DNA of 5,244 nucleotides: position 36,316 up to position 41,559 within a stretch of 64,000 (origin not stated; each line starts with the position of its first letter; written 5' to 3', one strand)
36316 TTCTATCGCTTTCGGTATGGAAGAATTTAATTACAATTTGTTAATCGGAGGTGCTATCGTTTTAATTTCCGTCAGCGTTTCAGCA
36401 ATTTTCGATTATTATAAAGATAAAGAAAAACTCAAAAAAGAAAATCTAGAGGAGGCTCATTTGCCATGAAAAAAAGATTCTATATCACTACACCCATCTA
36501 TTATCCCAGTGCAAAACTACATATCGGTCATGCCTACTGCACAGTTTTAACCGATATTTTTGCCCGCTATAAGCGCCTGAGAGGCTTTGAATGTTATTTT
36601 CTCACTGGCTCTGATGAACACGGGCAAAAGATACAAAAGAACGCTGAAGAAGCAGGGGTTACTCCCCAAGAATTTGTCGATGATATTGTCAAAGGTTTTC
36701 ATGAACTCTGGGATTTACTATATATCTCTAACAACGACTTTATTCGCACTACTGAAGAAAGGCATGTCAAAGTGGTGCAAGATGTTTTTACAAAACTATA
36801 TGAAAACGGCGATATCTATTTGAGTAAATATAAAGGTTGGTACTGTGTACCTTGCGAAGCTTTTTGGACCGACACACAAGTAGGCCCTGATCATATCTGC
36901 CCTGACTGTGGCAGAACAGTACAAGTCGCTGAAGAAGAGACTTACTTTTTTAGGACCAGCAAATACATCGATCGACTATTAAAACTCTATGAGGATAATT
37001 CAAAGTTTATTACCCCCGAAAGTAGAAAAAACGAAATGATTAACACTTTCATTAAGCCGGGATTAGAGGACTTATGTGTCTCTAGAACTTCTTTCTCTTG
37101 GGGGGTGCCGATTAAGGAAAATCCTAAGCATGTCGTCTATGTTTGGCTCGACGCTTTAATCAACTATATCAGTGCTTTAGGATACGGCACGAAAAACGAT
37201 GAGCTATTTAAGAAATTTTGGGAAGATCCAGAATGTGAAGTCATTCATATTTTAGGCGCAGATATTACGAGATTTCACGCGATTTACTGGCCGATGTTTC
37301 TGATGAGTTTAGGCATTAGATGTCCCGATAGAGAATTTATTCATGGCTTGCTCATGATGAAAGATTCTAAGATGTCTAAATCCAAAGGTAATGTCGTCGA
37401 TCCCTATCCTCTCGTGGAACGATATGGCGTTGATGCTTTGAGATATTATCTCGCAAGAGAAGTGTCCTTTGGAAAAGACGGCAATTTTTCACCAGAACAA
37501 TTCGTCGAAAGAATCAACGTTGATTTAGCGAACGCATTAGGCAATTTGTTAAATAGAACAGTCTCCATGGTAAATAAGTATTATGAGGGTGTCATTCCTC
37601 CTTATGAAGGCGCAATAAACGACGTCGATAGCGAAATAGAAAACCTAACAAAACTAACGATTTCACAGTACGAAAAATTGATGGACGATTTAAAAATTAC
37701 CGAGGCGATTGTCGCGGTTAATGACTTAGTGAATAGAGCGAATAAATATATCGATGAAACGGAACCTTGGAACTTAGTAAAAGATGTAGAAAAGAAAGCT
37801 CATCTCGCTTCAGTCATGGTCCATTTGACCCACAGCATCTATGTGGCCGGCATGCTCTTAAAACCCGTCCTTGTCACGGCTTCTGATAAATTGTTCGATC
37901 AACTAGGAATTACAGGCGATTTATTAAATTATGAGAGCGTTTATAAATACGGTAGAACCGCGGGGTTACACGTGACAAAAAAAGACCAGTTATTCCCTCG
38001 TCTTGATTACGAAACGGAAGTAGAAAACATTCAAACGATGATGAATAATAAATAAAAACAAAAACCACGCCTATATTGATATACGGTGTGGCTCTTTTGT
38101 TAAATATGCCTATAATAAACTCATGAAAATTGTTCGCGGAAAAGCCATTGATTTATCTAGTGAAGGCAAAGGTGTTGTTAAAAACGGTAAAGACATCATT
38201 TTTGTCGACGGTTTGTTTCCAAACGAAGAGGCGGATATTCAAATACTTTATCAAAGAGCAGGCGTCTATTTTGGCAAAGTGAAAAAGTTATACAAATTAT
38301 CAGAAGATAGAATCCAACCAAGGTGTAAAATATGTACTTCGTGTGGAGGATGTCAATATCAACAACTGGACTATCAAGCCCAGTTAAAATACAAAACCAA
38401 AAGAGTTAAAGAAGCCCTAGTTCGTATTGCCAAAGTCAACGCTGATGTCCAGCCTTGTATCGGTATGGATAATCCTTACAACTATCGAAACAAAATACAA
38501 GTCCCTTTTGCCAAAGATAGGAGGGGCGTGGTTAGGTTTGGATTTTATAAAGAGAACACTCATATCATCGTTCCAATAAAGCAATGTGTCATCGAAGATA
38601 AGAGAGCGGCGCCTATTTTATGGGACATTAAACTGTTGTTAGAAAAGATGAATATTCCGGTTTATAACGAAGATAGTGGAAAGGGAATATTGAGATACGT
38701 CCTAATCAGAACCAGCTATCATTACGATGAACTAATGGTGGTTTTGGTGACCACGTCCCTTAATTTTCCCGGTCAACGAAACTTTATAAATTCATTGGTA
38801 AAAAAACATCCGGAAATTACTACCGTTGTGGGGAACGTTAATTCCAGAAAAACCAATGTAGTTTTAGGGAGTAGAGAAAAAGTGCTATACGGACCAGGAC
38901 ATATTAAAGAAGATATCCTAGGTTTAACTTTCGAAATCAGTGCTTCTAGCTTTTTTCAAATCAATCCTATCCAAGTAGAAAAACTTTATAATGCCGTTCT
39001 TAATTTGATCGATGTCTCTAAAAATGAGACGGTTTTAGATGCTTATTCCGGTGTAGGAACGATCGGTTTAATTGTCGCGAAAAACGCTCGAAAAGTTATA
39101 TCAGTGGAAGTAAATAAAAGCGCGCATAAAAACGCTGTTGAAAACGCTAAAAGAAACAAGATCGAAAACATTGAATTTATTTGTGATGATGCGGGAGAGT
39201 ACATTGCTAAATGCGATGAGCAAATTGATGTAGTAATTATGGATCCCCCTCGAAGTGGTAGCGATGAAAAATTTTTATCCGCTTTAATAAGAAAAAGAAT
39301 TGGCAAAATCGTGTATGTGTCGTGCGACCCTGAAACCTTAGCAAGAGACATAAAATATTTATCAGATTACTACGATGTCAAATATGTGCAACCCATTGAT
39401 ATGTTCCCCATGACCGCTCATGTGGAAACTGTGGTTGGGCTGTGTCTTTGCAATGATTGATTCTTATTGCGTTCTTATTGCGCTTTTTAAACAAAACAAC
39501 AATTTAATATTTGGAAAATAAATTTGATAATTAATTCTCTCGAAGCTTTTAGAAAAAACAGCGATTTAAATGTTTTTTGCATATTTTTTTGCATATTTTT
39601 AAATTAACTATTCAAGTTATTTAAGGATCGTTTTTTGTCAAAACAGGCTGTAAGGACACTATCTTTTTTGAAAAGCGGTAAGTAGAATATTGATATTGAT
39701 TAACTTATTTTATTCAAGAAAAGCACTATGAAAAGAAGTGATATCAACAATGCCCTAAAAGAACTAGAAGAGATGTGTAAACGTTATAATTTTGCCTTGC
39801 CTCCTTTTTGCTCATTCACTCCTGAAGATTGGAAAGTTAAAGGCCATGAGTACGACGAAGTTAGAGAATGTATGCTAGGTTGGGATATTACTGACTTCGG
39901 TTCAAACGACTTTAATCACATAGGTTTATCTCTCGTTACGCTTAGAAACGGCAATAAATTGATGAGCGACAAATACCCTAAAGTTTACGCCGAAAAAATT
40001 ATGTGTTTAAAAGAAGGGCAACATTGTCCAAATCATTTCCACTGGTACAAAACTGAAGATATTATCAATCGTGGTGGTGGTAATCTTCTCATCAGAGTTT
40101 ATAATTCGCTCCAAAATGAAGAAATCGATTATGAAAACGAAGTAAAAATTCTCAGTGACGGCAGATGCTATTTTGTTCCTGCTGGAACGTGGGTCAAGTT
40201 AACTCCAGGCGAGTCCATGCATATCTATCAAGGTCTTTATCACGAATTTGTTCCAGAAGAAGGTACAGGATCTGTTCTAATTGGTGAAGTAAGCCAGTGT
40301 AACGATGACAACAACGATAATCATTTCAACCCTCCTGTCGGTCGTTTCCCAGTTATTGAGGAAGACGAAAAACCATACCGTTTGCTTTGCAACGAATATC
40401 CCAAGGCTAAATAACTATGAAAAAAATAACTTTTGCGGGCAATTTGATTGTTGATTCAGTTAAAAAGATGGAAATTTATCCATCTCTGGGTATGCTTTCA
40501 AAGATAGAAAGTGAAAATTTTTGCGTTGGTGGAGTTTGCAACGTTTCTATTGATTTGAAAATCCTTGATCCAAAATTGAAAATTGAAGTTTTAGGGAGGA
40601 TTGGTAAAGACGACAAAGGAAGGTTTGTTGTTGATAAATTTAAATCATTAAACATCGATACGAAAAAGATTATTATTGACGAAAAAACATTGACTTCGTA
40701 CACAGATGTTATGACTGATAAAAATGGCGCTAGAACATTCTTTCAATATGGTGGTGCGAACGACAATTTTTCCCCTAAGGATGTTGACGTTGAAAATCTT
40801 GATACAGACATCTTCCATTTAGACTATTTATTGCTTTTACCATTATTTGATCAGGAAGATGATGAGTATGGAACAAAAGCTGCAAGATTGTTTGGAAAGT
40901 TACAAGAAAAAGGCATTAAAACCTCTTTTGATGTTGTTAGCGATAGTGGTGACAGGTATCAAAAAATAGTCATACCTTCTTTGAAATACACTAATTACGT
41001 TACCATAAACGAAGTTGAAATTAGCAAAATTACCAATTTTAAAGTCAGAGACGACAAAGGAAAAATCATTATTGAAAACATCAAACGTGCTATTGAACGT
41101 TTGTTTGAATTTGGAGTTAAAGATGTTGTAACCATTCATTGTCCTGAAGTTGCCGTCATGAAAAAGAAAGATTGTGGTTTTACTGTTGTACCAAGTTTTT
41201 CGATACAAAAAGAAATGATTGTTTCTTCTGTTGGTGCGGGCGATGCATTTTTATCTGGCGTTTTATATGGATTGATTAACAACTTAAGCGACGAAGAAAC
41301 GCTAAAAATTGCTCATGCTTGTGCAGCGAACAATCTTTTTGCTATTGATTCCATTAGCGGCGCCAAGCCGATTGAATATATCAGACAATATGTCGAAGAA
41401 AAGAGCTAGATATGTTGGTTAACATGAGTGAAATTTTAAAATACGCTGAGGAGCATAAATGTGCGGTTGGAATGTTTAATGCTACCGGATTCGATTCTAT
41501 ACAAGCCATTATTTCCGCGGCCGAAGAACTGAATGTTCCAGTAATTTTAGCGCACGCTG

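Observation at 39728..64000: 24-kb glycan capture and utilisation island with an unusual architecture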

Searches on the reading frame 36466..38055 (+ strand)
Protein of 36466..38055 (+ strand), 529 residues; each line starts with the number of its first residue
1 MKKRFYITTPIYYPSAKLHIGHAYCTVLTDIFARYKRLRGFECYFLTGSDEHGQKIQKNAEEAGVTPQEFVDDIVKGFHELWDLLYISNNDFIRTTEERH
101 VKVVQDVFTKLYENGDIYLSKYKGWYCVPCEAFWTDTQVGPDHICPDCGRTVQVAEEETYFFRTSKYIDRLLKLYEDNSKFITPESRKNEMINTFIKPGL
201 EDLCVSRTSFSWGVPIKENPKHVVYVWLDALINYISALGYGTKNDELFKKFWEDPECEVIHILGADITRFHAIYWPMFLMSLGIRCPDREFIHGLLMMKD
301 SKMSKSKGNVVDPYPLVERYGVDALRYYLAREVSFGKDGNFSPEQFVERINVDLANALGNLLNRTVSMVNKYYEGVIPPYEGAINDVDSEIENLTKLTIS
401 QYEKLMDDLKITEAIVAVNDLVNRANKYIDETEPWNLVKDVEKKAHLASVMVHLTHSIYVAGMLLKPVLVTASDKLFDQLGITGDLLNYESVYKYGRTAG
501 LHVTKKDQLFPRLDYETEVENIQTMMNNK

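Call 11: search_protein_families(library=pfam, proteins=[window:36466-38055:+], max_evalue=0.00001)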
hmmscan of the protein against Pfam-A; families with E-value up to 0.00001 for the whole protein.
window:36466-38055:+ (529 aa): 4 families
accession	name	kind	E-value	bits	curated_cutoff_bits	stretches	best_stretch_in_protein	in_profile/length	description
PF09334.17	tRNA-synt_1g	-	1.8e-118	396.2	20.1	2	145-365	169-390/391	tRNA synthetases class I (M)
PF00133.28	tRNA-synt_1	-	8.6e-31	107.5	22.7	2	2-216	22-243/414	tRNA synthetases class I (I, L, M and V)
PF01406.26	tRNA-synt_1e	-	2.2e-14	54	27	1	17-121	22-125/301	tRNA synthetases class I (C) catalytic domain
PF19303.5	Anticodon_3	-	1.2e-07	32.1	23.5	1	380-512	3-134/152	Anticodon binding domain of methionyl tRNA ligase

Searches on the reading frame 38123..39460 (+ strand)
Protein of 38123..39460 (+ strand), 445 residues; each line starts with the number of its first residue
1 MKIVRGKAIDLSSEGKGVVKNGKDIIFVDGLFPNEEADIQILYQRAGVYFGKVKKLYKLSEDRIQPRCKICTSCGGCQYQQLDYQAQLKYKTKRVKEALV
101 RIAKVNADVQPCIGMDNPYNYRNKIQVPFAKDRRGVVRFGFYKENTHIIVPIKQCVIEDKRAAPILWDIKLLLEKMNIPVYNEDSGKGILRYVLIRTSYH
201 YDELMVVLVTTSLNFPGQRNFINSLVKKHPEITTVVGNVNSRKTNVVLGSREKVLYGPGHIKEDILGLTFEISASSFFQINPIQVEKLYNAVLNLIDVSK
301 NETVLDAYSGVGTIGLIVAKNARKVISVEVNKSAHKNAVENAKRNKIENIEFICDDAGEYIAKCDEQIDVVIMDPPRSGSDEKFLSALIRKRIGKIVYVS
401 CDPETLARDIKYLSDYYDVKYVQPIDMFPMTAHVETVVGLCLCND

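Call 11: search_protein_families(library=pfam, proteins=[window:38123-39460:+], max_evalue=0.00001)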
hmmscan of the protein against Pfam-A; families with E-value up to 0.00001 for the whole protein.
window:38123-39460:+ (445 aa): 7 families
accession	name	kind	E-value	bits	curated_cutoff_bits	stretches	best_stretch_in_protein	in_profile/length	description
PF05958.17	tRNA_U5-meth_tr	-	1.1e-22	81.1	23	1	270-438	172-352/357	tRNA (Uracil-5-)-methyltransferase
PF02475.24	TRM5-TYW2_MTfase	-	5.6e-12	46.3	28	1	298-405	34-142/164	TRM5/TYW2 methyltransferase domain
PF03602.21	Cons_hypoth95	-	1e-09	38.8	24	1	290-403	30-152/182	Conserved hypothetical protein 95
PF05175.20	MTS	-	4.1e-09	36.7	23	1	293-377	24-108/170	Methyltransferase small domain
PF13847.12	Methyltransf_31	-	1.4e-08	34.9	27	1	299-391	2-100/145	Methyltransferase domain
PF09445.16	Methyltransf_15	-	1.4e-06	28.4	22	1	302-381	2-85/165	RNA cap guanine-N2 methyltransferase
PF13649.12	Methyltransf_25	-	6e-06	27.3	27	0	304-373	1-70/97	Methyltransferase domain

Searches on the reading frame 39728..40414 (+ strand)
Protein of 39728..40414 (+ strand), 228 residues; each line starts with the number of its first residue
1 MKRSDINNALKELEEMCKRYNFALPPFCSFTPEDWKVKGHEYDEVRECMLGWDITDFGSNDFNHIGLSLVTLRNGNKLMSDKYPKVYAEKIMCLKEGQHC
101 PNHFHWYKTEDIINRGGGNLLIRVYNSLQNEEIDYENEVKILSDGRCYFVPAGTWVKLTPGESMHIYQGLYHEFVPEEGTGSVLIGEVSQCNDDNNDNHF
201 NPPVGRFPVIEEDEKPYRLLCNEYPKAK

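Call 5: search_protein_families(library=pfam, proteins=[window:39728-40414:+], max_evalue=0.01)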
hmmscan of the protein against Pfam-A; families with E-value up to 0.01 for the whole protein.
window:39728-40414:+ (228 aa): 2 families
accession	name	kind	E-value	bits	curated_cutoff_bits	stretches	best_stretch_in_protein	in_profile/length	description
PF07385.18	Lyx_isomer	-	2.2e-94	315.3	20.8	1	1-224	1-222/222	D-lyxose isomerase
PF07883.17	Cupin_2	-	0.0022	18.1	27.2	0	138-175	20-57/70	Cupin domain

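Call 10: search_protein_families(library=ncbifam, proteins=[window:39728-40414:+], max_evalue=0.001)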
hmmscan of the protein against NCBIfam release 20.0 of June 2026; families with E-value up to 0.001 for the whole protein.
window:39728-40414:+ (228 aa): 1 family
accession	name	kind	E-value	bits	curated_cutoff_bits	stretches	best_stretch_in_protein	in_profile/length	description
NF051472.1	LyManIsomGneg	equivalog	9.4e-78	260.8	350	1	1-226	1-225/227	D-lyxose/D-mannose isomerase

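Call 30: search_solved_structures(query=window:39728-40414:+, max_evalue=0.001)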
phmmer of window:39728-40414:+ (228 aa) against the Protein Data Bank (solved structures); distinct sequences matched with E-value up to 0.001: 1.
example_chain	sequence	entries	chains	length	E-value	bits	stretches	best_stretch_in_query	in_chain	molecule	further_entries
3kmh_A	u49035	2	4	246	8.1e-62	212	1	1-225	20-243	D-lyxose isomerase | Sugar isomerase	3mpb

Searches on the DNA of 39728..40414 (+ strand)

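Call 93: search_dna_similar(query=window:39728-40414:+, collection=ecoli_genomes, mode=distant, max_evalue=0.001, max_rows=5)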
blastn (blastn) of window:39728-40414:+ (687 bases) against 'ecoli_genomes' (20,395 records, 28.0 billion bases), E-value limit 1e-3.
No match.

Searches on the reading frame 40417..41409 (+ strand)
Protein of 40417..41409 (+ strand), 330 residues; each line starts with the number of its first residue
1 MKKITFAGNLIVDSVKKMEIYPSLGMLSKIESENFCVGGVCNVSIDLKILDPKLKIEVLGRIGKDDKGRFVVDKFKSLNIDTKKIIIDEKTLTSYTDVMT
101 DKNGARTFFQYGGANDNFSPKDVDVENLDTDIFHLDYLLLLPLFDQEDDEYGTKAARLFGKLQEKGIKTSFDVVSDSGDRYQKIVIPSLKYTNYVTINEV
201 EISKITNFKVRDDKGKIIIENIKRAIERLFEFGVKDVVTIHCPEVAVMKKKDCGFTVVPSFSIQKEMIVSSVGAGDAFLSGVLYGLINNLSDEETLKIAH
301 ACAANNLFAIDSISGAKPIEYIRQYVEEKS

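Call 5: search_protein_families(library=pfam, proteins=[window:40417-41409:+], max_evalue=0.01)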
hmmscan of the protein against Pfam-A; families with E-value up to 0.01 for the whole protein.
window:40417-41409:+ (330 aa): 1 family
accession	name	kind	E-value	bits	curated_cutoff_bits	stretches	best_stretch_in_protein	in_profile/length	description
PF00294.29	PfkB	-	1.7e-30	106.9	25.8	1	24-305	22-288/302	pfkB family carbohydrate kinase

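Call 10: search_protein_families(library=ncbifam, proteins=[window:40417-41409:+], max_evalue=0.001)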
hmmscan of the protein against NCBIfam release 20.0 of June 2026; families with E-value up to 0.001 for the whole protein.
window:40417-41409:+ (330 aa): 21 families
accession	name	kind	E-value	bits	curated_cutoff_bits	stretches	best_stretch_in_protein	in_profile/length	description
TIGR02152.1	D_ribokin_bact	equivalog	1.1e-19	70.9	299.65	1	4-304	1-278/298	ribokinase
TIGR04382.1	myo_inos_iolC_N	equivalog_domain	4.6e-19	68.8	300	2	220-306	206-289/309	5-dehydro-2-deoxygluconokinase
NF053626.1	RibKinHalex1628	equivalog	3.4e-17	62.9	330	1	1-304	1-270/293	ATP-dependent ribose-1-phosphate kinase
NF008353.0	PRK11142.1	equivalog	2e-13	50.6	341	1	2-305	3-282/307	ribokinase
TIGR03828.1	pfkB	equivalog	6.7e-13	48.3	292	1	189-321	173-297/305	1-phosphofructokinase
TIGR03168.1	1-PFK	subfamily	1.5e-12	47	216.4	1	191-314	176-290/305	hexose kinase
NF007068.0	PRK09513.1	equivalog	3.4e-12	46.2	432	1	219-304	202-283/312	1-phosphofructokinase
NF006957.1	PRK09434.1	equivalog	1.4e-11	44.5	450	1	36-302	25-276/302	fructokinase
NF052444.1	DhDoxglucKinKdgK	equivalog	1.5e-11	44.3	400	1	51-305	41-288/303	2-dehydro-3-deoxygluconokinase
NF041134.1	R1P_kin_Thcocales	equivalog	6.6e-11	42.2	500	2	7-127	6-120/291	ADP-dependent ribose-1-phosphate kinase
NF007321.0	PRK09813.1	equivalog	1.2e-10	41.4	247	1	33-307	20-255/261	fructoselysine 6-kinase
NF047869.1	myo_kin_aldol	exception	3.2e-10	39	600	1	268-304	273-309/586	bifunctional 5-dehydro-2-deoxygluconokinase/5-dehydro-2-deoxyphosphogluconate aldolase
NF049991.1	TagKinase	equivalog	8e-10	38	420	1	220-328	212-317/321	tagatose kinase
NF041320.1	pfkB_Halo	equivalog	4.8e-09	36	400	1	195-305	175-275/302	1-phosphofructokinase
NF040938.1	KDG_KDGal_kin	equivalog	1.5e-08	34.1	400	1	38-305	31-282/305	bifunctional 2-dehydro-3-deoxygluconokinase/2-dehydro-3-deoxygalactonokinase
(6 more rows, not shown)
